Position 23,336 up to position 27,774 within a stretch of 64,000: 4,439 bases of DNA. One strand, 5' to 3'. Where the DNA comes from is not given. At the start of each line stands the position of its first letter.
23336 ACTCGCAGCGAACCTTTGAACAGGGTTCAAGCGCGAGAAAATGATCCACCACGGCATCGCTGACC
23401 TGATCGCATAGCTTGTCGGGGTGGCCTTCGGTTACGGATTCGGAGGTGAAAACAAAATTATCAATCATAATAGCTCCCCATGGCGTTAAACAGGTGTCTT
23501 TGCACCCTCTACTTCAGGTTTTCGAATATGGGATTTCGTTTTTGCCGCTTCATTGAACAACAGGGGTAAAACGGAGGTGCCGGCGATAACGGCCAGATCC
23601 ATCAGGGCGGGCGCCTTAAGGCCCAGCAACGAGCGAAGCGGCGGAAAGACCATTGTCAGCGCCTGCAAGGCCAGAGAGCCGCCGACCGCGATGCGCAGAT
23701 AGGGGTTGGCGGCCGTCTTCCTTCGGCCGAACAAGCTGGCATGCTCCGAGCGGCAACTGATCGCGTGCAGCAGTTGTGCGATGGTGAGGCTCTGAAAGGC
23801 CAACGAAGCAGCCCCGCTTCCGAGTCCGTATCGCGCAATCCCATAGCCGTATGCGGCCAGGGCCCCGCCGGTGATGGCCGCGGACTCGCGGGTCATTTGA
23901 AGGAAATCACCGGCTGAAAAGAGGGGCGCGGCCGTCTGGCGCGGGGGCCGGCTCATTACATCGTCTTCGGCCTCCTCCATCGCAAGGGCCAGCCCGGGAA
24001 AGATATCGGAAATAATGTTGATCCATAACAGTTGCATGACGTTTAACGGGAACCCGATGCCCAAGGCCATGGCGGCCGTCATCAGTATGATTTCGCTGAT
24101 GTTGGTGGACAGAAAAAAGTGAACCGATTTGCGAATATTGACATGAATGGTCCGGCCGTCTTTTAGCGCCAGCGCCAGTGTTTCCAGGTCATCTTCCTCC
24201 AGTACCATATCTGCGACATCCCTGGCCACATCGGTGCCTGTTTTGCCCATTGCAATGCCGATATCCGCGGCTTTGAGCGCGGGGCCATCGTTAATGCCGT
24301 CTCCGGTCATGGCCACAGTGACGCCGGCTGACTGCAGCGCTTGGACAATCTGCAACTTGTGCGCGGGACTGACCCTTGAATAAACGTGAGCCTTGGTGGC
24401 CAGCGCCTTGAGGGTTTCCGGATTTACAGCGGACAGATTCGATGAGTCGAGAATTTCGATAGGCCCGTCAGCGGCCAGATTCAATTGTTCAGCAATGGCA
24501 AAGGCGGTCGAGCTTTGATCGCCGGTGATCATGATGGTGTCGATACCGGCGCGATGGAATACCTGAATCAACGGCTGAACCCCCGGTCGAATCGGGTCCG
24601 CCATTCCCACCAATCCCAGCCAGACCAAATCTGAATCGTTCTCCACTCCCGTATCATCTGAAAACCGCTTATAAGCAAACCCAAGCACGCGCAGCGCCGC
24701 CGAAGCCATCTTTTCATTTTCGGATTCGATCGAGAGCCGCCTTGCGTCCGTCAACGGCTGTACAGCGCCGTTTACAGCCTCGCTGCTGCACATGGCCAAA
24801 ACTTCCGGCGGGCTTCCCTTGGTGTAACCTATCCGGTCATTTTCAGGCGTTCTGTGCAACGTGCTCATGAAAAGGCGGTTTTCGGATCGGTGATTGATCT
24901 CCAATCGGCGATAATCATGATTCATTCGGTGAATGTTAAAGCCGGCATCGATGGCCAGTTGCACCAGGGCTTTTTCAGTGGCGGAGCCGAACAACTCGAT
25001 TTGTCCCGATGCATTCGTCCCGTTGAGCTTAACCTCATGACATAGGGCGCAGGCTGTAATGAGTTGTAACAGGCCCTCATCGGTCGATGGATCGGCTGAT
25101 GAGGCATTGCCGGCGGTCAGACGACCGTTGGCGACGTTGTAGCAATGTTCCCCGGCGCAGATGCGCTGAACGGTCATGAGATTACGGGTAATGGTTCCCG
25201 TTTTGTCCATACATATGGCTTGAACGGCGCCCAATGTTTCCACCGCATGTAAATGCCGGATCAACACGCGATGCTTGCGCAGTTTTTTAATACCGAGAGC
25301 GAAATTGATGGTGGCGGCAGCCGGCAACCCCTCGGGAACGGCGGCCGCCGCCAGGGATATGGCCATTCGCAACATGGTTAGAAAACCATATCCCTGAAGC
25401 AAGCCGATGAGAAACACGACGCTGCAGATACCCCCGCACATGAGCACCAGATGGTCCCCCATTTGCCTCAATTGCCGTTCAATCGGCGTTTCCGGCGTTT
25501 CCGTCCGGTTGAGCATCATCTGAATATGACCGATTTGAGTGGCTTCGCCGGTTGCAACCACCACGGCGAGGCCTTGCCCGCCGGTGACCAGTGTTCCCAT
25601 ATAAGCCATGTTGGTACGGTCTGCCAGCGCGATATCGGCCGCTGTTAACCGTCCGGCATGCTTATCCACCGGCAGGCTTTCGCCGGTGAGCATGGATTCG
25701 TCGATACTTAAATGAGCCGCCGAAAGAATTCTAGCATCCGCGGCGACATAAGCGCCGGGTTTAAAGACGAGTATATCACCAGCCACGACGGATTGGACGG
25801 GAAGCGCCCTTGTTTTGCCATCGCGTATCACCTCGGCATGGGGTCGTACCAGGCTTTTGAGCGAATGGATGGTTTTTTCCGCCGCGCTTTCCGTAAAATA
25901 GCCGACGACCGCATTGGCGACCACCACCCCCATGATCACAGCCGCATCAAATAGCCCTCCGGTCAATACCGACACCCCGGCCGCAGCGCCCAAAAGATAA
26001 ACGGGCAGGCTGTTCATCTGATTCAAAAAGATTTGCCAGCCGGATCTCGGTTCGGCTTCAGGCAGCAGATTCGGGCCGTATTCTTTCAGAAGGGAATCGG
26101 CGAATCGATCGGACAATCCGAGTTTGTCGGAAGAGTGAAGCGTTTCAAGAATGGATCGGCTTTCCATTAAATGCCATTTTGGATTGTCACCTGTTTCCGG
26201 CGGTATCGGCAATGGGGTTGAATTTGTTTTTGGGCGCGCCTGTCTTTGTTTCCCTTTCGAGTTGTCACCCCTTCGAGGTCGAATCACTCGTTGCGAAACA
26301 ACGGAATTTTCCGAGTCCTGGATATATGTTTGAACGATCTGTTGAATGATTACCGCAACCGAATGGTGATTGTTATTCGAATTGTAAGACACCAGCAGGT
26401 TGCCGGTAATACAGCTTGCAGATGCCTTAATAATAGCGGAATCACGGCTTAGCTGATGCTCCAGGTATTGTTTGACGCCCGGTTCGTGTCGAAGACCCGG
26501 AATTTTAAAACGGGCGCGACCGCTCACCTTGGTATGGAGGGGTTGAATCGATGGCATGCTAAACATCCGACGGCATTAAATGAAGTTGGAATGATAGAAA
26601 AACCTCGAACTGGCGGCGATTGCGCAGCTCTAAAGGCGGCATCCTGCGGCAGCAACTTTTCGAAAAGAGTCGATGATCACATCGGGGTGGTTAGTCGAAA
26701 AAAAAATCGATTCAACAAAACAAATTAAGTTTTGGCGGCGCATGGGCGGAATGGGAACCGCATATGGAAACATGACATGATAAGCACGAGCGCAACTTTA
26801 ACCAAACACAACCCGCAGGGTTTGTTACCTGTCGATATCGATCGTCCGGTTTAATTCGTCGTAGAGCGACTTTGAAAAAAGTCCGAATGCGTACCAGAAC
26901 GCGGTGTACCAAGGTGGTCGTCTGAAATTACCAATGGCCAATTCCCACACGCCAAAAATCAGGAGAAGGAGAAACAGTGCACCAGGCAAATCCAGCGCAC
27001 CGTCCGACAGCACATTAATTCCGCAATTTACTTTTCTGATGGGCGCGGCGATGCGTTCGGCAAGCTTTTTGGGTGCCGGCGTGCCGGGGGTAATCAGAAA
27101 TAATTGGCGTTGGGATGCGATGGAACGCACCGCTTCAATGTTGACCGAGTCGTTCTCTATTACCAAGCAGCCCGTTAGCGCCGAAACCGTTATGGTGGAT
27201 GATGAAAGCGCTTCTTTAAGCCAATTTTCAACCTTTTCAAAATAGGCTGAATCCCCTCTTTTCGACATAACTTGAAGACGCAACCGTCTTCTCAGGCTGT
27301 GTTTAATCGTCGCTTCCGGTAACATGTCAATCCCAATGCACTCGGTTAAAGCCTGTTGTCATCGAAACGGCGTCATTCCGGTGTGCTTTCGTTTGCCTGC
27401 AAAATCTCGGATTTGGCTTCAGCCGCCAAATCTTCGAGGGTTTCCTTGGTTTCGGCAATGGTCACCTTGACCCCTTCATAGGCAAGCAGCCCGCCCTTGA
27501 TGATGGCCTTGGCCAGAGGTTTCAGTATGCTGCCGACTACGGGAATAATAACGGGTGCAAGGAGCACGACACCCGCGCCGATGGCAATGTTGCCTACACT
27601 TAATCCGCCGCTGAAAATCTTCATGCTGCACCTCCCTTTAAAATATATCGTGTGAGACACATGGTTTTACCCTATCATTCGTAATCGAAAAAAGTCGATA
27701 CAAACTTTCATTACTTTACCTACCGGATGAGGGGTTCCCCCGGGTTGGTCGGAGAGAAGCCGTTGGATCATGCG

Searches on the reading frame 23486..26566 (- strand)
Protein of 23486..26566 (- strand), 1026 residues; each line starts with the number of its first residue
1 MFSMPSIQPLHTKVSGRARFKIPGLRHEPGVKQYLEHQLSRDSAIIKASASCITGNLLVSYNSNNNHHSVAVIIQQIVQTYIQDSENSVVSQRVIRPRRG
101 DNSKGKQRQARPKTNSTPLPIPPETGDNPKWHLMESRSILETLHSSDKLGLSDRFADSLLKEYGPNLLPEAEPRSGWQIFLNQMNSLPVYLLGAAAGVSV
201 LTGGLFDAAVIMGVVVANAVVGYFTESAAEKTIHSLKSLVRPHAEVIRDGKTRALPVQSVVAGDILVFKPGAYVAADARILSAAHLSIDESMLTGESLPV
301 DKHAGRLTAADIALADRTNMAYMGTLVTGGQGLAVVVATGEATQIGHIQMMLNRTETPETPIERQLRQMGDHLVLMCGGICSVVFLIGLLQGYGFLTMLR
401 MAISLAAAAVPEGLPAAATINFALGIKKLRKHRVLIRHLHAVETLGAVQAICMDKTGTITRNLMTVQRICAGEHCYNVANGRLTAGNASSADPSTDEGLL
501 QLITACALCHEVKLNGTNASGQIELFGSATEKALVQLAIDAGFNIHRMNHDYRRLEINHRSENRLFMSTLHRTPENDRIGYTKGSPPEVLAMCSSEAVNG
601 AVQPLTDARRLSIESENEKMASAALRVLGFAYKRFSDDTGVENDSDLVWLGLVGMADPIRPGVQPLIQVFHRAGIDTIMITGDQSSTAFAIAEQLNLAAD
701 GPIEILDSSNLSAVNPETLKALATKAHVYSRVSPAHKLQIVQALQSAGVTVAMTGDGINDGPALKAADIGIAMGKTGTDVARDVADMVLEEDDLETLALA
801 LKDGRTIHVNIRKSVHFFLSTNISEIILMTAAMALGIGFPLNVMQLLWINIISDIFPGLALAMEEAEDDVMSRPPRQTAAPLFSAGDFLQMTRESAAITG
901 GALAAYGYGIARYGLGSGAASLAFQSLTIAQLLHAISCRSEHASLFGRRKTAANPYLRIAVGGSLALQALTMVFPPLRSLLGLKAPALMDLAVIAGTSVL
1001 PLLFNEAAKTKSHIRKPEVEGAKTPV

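Call 6: search_protein_families(library=pfam, proteins=[window:23486-26566:-], max_evalue=0.01)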
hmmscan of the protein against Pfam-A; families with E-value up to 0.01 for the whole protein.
window:23486-26566:- (1026 aa): 7 families
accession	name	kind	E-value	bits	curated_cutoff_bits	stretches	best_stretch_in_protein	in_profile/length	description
PF00122.25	E1-E2_ATPase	-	1.3e-48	165.3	28.1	1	239-432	2-181/181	E1-E2 ATPase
PF00689.26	Cation_ATPase_C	-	4.2e-43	147.6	27.3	1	839-1009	2-173/175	Cation transporting ATPase, C-terminus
PF00702.32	Hydrolase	-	1.5e-15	58.6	26.4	1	649-768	87-191/191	haloacid dehalogenase-like hydrolase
PF13246.12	Cation_ATPase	-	2e-14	53.8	21.7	1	507-595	1-90/91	Cation transport ATPase (P-type)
PF00690.31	Cation_ATPase_N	-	4.1e-14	52.4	20.4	1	131-199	1-69/69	Cation transporter/ATPase, N-terminus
PF19991.5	HMA_2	-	3e-07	30.9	30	1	11-79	11-77/154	Heavy metal associated domain 2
PF08282.18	Hydrolase_3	-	0.0047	17.1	20.9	0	741-793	196-247/255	haloacid dehalogenase-like hydrolase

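Call 7: search_protein_families(library=ncbifam, proteins=[window:23486-26566:-], max_evalue=0.01)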
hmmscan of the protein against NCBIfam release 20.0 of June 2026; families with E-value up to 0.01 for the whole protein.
window:23486-26566:- (1026 aa): 24 families
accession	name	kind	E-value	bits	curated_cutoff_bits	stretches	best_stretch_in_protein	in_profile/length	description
TIGR01522.1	ATPase-IIA2_Ca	equivalog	8.7e-182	606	798.3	1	139-1010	12-848/854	calcium-transporting P-type ATPase, PMR1-type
TIGR01116.1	ATPase-IIA1_Ca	equivalog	2.8e-155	518.6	703.4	1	182-1010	3-796/799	calcium-translocating P-type ATPase, SERCA-type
TIGR01517.1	ATPase-IIB_Ca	equivalog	1.4e-117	394.1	507.05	1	133-886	38-764/882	calcium-translocating P-type ATPase, PMCA-type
TIGR01523.1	ATPase-IID_K-Na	equivalog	1.1e-113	380.8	645.05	3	499-921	430-867/997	potassium/sodium efflux P-type ATPase, fungal-type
TIGR01106.1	ATPase-IIC_X-K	subfamily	1.1e-110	371.1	946.1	2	134-701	20-611/997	Na,H/K antiporter P-type ATPase subunit alpha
TIGR01647.1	ATPase-IIIA_H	equivalog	4.8e-106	355.7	615.5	2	150-492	1-330/755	plasma-membrane proton-efflux P-type ATPase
TIGR01524.1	ATPase-IIIB_Mg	equivalog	6.3e-100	335.3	610.75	2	134-467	18-355/867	magnesium-translocating P-type ATPase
TIGR01494.1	ATPase_P-type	subfamily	3.8e-87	292.7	62.3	3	210-473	1-236/478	HAD-IC family P-type ATPase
NF011702.0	PRK15122.1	subfamily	2.6e-78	263.9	975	2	531-877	424-768/907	magnesium-translocating P-type ATPase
TIGR01525.1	ATPase-IB_hvy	subfamily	1.3e-69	235.6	346.25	3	193-470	6-270/560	heavy metal translocating P-type ATPase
TIGR01657.1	P-ATPase-V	hypoth_equivalog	3.1e-58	197.2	618.25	2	143-698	134-698/1055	ATP13A2 family polyamine export P-type ATPase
TIGR01512.1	ATPase-IB2_Cd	subfamily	2.7e-54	184.7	313.5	3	191-471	4-257/494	cadmium family heavy metal-translocating P-type ATPase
TIGR01511.1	ATPase-IB1_Cu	subfamily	3.4e-49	168.2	397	3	184-470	20-283/542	copper-translocating P-type ATPase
NF008262.1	PRK11033.1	equivalog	2.1e-44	152.2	1005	3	198-474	188-451/731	zinc/cadmium/mercury/lead-transporting ATPase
NF033775.1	P_type_ZntA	exception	2.7e-37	128.4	1240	3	714-835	585-704/732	Zn(II)/Cd(II)/Pb(II) translocating P-type ATPase ZntA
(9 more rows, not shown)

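Call 35: search_solved_structures(query=window:23486-26566:-, show_alignments=2, max_evalue=1e-50)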
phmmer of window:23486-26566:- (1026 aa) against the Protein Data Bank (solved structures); distinct sequences matched with E-value up to 1e-50: 69 (the best 60 are shown).
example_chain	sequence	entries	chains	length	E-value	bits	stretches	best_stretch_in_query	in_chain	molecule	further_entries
8iwp_A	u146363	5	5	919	5e-142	478.2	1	164-1004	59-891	Calcium-transporting ATPase type 2C member 1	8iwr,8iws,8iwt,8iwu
7yag_A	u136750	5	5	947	5.3e-142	478.1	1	164-1004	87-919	Calcium-transporting ATPase type 2C member 1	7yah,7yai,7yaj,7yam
8iww_A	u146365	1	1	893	5.3e-142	478.1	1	166-1003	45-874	Calcium-transporting ATPase type 2C member 1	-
6zhf_A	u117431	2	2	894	1.7e-134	453.3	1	149-1009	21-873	Calcium-transporting ATPase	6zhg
9euq_A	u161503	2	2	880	2.4e-134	452.7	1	149-1009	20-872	Calcium-transporting ATPase lmo0841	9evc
6zhh_A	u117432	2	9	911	4.5e-133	448.5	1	150-1009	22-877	Calcium-transporting ATPase | Calcium-transporting ATPase lmo0841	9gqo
27qy_A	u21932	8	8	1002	2.5e-110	373.2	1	144-944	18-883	Sarcoplasmic/endoplasmic reticulum calcium ATPase 1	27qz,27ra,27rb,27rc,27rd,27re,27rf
8owa_A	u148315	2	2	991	4.4e-110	372.4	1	145-944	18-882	Sarcoplasmic/endoplasmic reticulum calcium ATPase 1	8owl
2dqs_A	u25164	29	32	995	4.7e-110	372.4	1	144-944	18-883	Sarcoplasmic/endoplasmic reticulum calcium ATPase 1 | SERCA1a | SARCOPLASMIC ENDOPLASMIC RETICULUM CALCIUM ATPASE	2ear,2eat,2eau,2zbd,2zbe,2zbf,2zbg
1iwo_A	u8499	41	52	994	4.7e-110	372.4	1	145-944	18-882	Sarcoplasmic/endoplasmic reticulum calcium ATPase 1 | Sarcoplasmic/endoplasmic reticulum calcium ATPase 1a | Sarcoplasmic/endoplasmic reticulum calcium ATPase 1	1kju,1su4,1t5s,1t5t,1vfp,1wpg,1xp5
4bew_A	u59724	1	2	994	4.7e-110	372.3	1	145-944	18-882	SARCOPLASMIC/ENDOPLASMIC RETICULUM CALCIUM ATPASE 1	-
3w5b_A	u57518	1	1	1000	5e-110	372.3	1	144-944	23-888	SERCA1a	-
4nab_A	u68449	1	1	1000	1.2e-109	371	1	145-944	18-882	Sarcoplasmic/endoplasmic reticulum calcium ATPase 1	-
5zmw_A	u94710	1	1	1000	1.3e-109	370.9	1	144-944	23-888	Sarcoplasmic/endoplasmic reticulum calcium ATPase 1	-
6rb2_A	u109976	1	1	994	3.4e-109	369.5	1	145-944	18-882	Sarcoplasmic/endoplasmic reticulum calcium ATPase 1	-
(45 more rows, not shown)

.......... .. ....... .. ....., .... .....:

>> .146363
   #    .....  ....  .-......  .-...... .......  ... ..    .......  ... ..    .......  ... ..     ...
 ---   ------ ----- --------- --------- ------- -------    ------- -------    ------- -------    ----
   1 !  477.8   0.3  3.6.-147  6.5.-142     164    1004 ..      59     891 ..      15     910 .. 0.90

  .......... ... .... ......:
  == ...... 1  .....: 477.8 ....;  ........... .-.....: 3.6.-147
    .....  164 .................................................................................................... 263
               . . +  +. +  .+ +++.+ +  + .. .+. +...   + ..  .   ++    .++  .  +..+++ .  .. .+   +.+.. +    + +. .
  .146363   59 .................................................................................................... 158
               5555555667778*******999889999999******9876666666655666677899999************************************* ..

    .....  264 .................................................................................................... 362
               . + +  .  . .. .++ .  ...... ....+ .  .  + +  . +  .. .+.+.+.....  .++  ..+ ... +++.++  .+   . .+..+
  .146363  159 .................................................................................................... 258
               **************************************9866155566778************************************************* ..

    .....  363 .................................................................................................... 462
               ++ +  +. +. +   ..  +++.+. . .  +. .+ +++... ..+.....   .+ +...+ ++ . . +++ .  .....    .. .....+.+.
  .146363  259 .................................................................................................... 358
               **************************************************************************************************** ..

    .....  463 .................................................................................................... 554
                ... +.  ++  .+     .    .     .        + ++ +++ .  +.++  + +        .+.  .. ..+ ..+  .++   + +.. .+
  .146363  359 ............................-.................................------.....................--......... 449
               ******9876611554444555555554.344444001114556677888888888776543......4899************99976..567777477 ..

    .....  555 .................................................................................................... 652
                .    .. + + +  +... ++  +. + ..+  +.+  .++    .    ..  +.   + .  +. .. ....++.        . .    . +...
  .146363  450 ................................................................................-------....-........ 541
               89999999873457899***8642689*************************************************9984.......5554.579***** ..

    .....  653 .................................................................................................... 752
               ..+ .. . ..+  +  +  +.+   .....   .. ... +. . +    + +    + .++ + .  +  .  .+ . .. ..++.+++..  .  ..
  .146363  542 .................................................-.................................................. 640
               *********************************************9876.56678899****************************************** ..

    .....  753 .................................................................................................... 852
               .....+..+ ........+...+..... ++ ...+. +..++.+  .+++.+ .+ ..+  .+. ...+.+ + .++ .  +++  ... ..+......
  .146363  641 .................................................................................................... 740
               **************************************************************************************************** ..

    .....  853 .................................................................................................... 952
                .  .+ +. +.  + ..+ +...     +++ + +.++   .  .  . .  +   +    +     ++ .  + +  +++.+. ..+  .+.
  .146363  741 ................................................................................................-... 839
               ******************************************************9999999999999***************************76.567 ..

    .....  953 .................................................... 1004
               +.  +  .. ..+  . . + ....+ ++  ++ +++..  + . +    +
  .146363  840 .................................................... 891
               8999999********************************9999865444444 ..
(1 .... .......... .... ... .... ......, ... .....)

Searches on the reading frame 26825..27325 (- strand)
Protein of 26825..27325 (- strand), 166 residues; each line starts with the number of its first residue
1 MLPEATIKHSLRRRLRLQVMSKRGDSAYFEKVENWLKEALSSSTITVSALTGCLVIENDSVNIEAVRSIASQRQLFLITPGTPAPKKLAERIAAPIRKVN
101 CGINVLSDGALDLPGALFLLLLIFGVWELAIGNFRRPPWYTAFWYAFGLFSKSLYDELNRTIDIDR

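Call 6: search_protein_families(library=pfam, proteins=[window:26825-27325:-], max_evalue=0.01)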
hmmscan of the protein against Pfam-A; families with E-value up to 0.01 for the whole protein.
window:26825-27325:- (166 aa): 1 family
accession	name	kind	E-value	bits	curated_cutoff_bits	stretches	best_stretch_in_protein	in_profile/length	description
PF19991.5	HMA_2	-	1.8e-08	34.9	30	1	6-147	9-152/154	Heavy metal associated domain 2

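Call 7: search_protein_families(library=ncbifam, proteins=[window:26825-27325:-], max_evalue=0.01)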
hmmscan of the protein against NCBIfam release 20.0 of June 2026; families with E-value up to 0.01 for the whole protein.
window:26825-27325:- (166 aa): 0 families

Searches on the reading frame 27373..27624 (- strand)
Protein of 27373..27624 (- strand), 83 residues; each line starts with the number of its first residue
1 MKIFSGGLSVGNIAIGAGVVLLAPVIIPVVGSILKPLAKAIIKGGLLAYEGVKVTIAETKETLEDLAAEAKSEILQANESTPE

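Call 32: search_protein_families(library=pfam, proteins=[window:27373-27624:-], max_evalue=0.1)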
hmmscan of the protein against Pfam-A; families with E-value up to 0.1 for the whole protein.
window:27373-27624:- (83 aa): 2 families
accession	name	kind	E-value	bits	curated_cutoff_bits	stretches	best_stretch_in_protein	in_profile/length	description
PF17195.9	DUF5132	-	3.1e-12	46.8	25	1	33-77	1-45/47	Protein of unknown function (DUF5132)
PF02310.24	B12-binding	-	0.083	13.2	32.1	1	25-73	3-50/121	B12 binding domain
